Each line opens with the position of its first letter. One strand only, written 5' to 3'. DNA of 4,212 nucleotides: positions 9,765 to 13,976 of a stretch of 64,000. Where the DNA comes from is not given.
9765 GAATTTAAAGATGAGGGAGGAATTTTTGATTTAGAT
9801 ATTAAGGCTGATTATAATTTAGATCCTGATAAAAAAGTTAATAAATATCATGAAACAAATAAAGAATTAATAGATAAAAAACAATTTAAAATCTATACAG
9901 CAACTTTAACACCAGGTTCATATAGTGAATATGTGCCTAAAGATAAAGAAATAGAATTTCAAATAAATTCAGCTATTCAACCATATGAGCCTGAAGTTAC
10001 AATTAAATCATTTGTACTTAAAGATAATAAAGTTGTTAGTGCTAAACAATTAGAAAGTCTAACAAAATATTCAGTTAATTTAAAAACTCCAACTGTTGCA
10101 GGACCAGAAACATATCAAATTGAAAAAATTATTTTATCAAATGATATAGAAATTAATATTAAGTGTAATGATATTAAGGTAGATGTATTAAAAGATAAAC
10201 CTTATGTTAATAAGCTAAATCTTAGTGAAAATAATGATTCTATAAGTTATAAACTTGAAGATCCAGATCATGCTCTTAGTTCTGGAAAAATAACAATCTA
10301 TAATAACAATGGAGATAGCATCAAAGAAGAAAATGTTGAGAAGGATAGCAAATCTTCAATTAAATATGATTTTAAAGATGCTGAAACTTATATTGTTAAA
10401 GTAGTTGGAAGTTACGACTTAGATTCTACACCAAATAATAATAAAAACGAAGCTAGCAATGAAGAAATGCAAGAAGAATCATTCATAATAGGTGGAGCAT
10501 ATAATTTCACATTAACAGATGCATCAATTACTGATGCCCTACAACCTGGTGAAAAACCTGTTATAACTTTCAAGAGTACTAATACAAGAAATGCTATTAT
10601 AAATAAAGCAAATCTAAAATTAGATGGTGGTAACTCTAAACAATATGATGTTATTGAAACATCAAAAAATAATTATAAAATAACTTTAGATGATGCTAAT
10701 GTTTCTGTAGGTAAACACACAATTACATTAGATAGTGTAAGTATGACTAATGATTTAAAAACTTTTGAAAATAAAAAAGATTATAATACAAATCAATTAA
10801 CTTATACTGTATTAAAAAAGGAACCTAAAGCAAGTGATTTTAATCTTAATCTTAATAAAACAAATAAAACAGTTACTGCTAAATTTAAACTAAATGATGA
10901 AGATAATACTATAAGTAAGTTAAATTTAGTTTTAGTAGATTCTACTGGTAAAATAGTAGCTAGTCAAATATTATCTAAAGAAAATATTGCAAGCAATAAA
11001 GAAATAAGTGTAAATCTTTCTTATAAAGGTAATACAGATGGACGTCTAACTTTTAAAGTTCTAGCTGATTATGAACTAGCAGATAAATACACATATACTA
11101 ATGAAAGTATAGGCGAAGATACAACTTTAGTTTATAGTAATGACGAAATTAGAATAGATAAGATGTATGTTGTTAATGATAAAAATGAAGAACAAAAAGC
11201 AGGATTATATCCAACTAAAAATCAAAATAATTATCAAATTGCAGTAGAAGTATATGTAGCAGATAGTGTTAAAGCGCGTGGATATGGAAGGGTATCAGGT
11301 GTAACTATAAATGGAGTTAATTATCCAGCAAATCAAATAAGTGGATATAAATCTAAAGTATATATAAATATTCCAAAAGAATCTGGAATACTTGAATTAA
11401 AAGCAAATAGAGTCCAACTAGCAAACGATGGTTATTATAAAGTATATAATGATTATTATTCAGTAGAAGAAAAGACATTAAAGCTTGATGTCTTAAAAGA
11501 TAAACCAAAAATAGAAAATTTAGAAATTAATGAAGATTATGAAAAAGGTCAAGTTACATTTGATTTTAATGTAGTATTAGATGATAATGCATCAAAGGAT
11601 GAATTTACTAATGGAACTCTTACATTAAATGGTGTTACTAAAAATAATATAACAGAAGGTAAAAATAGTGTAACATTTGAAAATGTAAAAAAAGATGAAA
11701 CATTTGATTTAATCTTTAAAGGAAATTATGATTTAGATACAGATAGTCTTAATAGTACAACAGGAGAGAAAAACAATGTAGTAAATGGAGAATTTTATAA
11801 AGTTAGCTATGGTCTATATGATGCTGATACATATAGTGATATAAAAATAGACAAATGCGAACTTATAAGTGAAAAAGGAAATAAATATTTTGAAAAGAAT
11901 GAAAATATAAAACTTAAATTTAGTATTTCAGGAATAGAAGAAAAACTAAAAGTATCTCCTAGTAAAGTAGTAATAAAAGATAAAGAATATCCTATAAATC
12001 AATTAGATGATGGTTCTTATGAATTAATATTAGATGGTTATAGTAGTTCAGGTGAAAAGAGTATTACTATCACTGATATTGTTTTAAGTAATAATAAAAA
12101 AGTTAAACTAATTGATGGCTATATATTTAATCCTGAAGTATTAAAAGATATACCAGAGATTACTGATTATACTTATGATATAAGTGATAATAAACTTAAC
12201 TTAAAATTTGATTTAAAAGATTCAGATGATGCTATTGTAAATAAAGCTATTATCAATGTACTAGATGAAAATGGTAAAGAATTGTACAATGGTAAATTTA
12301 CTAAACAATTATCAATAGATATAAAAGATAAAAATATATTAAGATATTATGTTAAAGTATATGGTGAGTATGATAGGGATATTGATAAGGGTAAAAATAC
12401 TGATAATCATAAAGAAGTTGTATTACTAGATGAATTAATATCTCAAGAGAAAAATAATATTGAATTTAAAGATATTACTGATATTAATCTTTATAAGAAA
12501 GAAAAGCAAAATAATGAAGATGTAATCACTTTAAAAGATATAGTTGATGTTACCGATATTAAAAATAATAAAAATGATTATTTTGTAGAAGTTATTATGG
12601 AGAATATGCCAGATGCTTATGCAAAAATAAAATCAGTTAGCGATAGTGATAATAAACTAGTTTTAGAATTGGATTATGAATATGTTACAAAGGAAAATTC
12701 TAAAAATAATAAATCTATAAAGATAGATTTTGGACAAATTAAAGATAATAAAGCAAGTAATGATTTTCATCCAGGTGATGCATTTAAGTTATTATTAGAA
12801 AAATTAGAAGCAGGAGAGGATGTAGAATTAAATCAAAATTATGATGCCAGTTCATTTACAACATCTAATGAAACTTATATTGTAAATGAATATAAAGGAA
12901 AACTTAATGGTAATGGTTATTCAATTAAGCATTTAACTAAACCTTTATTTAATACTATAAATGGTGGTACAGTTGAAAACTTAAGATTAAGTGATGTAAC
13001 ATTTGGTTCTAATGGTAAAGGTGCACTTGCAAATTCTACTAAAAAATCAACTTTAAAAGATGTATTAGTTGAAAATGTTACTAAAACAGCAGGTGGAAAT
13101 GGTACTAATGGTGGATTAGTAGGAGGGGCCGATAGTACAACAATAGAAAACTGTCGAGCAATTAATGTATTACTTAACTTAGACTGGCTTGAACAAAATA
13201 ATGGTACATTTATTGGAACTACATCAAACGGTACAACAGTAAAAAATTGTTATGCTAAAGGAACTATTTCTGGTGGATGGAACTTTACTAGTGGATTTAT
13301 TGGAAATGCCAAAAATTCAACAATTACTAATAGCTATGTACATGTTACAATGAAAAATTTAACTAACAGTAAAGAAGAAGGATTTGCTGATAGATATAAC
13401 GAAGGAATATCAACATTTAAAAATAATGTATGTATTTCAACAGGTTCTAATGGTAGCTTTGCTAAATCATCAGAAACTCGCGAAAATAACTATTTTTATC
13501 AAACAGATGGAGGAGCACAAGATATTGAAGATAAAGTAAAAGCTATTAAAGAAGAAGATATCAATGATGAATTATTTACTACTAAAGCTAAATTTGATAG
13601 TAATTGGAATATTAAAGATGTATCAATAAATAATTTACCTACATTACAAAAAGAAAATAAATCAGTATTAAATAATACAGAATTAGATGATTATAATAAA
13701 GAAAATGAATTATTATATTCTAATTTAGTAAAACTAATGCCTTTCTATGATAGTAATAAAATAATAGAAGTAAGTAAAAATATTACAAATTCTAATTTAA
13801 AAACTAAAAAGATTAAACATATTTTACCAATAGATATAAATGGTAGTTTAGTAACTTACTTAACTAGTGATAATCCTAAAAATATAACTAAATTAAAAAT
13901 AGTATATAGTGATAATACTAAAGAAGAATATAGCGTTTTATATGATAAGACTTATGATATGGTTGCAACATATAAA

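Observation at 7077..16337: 3086-aa protein combining cohesin, TM hairpin, dockerin, seven novel modules and a GLUG/M26 zinc protease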

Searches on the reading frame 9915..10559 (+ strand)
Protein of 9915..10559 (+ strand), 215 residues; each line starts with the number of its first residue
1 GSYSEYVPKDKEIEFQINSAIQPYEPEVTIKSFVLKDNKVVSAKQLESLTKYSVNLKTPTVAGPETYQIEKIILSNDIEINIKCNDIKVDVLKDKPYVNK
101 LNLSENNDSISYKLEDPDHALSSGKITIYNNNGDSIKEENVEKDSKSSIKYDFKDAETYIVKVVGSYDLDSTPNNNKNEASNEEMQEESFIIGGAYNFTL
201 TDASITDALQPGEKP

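Call 48: predict_structure(alignment_id=A5)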
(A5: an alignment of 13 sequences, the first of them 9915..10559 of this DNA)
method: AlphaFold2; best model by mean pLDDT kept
length: 215 residues; sequences in the alignment: 13
mean_pLDDT: 86.4   pTM: 0.74
mean pLDDT of the five models: 86.4, 83.7, 82.0, 77.8, 77.3
residues with pLDDT >= 90: 131; 70-90: 66; 50-70: 11; < 50: 7
segments of 3 or more residues with pLDDT < 50: 1-3, 196-198
pLDDT, mean of each block of 10 residues (from residue 1): 73 88 81 94 88 93 93 94 88 92 90 93 95 94 81 85 95 87 92 58 71 65
secondary structure, 60 per line:
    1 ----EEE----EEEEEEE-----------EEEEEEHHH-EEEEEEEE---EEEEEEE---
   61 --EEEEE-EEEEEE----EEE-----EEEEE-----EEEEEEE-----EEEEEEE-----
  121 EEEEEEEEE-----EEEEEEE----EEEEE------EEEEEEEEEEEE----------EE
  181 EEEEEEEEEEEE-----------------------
elements in order: E5-7 E12-18 E30-35 E40-47 E51-57 E63-67 E69-74 E79-81 E87-91 E97-103 E109-115 E121-129 E135-141 E146-150 E157-168 E179-192

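Call 50: search_protein_representatives(alignment_id=A5)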
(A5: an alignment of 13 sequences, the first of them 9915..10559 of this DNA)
Query: 13 sequences, 202 profile positions. Proteins with E-value up to 0.001 (for the whole library): 619; up to 1e-10: 361; up to 1e-30: 154. The best 150 are listed.
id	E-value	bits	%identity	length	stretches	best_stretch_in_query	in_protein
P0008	0.0e+00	1534.4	-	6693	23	9-198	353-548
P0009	0.0e+00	1434.7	-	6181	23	3-186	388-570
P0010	0.0e+00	1385.8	-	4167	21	3-199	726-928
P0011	0.0e+00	1288.4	-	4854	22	3-199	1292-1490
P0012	0.0e+00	1197.9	-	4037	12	2-201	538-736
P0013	0.0e+00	1161.6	-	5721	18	3-200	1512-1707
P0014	0.0e+00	1036.4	-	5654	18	2-198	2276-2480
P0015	0.0e+00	1025.5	-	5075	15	4-201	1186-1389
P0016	8.1e-280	936.5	-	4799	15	3-181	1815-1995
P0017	1.5e-269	903.0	-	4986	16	3-193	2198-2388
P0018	5.0e-255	855.6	-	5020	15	3-184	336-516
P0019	1.1e-252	848.0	-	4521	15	5-199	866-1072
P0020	1.8e-243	817.9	-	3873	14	4-179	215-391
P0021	1.2e-232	782.5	-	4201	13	4-180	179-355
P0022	1.3e-230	775.9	-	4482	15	4-200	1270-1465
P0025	8.7e-217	730.7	-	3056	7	2-201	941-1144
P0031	4.4e-162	552.1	-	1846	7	3-201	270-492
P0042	4.1e-113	392.2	-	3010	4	5-201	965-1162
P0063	3.2e-91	320.8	-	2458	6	3-200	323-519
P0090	2.0e-74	265.9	-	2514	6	3-200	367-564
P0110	6.0e-56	205.6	-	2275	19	10-179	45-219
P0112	2.8e-54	200.1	-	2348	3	3-182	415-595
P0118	1.3e-49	184.9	-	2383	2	4-201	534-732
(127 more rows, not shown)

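Call 52: list_cluster_members(proteins=[P0025, P0063, P0042, P0008, P0013, P0112, P0118, P0090, P0110, P0031])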
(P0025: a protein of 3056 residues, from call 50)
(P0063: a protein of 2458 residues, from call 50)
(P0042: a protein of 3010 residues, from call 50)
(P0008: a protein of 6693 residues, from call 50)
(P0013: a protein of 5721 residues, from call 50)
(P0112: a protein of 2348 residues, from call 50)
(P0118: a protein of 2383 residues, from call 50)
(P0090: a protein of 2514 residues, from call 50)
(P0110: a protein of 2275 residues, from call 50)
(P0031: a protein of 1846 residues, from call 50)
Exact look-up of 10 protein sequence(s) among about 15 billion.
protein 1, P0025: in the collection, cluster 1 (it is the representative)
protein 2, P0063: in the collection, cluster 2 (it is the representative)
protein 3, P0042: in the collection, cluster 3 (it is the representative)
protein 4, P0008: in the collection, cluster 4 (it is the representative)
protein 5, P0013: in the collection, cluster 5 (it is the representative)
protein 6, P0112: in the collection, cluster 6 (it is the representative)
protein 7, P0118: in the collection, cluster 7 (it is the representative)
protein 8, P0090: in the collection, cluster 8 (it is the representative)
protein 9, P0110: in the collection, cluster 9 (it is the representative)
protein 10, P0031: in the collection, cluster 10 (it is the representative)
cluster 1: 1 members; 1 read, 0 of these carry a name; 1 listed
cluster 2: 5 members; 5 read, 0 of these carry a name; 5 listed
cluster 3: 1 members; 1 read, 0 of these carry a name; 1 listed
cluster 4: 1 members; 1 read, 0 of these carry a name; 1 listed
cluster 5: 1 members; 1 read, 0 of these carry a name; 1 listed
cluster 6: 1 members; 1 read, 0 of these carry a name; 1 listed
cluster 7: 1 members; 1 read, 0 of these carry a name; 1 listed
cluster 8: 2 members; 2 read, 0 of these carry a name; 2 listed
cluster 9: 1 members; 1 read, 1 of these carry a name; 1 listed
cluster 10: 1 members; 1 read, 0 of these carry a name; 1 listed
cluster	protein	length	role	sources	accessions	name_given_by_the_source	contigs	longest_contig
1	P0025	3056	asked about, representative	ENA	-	-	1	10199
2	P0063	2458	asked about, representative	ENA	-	-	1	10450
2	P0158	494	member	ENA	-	-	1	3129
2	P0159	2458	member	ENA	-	-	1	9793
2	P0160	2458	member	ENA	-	-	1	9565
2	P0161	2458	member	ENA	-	-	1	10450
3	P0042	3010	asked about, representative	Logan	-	-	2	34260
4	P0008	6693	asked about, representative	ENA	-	-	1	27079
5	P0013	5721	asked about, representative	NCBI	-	-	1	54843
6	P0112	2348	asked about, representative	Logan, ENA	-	-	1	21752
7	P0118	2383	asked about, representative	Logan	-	-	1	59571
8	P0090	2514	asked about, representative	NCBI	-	-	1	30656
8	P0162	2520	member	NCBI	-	-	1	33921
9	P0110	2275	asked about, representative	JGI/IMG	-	hypothetical protein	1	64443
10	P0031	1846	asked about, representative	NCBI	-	-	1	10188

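Call 53: fold_search(model_id=the predicted structure, library=pdb)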
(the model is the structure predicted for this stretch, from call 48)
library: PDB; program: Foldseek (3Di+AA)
matches with E <= 10: 1451; with E <= 0.001: 79
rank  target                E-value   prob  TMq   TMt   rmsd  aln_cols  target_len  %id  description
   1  6moe_D                5.0e-06  1.00  0.37  0.37   8.6       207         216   11  Monomeric DARPin E2 complex with EpoR (released 2019-06-05)
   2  6moe_C                1.1e-05  1.00  0.33  0.33  11.3       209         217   11  Monomeric DARPin E2 complex with EpoR (released 2019-06-05)
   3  4y5x_C                1.6e-05  1.00  0.32  0.34   9.7       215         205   10  Diabody 305 complex with EpoR (released 2015-03-18)
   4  2jix_B                1.8e-05  1.00  0.33  0.32   9.9       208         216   10  Crystal structure of ABT-007 FAB fragment with the soluble domain of EPO receptor (released 2007-07-10)
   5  4y5x_I                2.1e-05  1.00  0.34  0.35   9.8       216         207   10  Diabody 305 complex with EpoR (released 2015-03-18)
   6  6mol_C                2.8e-05  1.00  0.32  0.33   9.5       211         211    9  Monoextended DARPin M_R12 complex with EpoR (released 2019-06-05)
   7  1eer_B                2.9e-05  1.00  0.32  0.32  10.5       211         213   11  CRYSTAL STRUCTURE OF HUMAN ERYTHROPOIETIN COMPLEXED TO ITS RECEPTOR AT 1.9 ANGSTROMS (released 1999-10-01)
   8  6moj_B                3.1e-05  1.00  0.32  0.31  10.9       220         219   10  Dimeric DARPin A_angle_R5 complex with EpoR (released 2019-06-05)
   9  6moh_D                3.2e-05  1.00  0.29  0.29  11.4       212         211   12  Dimeric DARPin C_R3 complex with EpoR (released 2019-06-05)
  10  4y5x_F                3.8e-05  1.00  0.34  0.35   9.4       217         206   10  Diabody 305 complex with EpoR (released 2015-03-18)
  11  6moi_B                3.8e-05  1.00  0.34  0.34   8.7       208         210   10  Dimeric DARPin C_angle_R5 complex with EpoR (released 2019-06-05)
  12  5j11_B                3.8e-05  1.00  0.29  0.31  13.0       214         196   12  Structure of human TSLP in complex with TSLPR and IL-7Ralpha (released 2017-04-05)
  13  3up1_A                4.7e-05  1.00  0.30  0.32  12.2       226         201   10  Crystal structure of the unliganded human interleukin-7 receptor extracellular domain (released 2012-02-08)
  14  4y5y_F                5.2e-05  1.00  0.32  0.33  10.4       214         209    9  Diabody 330 complex with EpoR (released 2015-03-18)
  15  4nn7_B                5.2e-05  1.00  0.29  0.31   9.9       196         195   13  Cytokine receptor complex - Crystal form 2 (released 2014-03-19)
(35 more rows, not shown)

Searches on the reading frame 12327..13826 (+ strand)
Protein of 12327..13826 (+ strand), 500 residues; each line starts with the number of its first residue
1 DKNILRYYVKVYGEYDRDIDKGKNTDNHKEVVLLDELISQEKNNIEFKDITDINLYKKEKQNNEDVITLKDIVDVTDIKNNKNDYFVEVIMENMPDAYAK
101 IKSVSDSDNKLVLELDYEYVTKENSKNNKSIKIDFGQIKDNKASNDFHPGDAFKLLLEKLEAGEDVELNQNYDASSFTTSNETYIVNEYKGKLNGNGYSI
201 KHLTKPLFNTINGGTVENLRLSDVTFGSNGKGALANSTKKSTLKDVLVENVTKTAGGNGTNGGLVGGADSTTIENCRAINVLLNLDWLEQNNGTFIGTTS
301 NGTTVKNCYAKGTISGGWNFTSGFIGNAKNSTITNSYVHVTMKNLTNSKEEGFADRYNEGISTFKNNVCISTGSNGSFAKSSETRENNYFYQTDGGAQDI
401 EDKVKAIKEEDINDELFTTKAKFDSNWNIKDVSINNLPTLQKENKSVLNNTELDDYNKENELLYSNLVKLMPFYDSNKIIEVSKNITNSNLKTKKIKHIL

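Call 6: search_protein_families(library=pfam, proteins=[window:12327-13826:+], max_evalue=1)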
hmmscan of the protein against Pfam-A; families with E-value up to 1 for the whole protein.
window:12327-13826:+ (500 aa): 2 families
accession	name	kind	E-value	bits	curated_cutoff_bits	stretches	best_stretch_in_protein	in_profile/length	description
PF05342.19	Peptidase_M26_N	-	9.4e-22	77.9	27.7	1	24-249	19-249/250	M26 IgA1-specific Metallo-endopeptidase N-terminal region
PF07581.17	Glug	-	0.00032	21.4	20.5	2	262-279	6-24/28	The GLUG motif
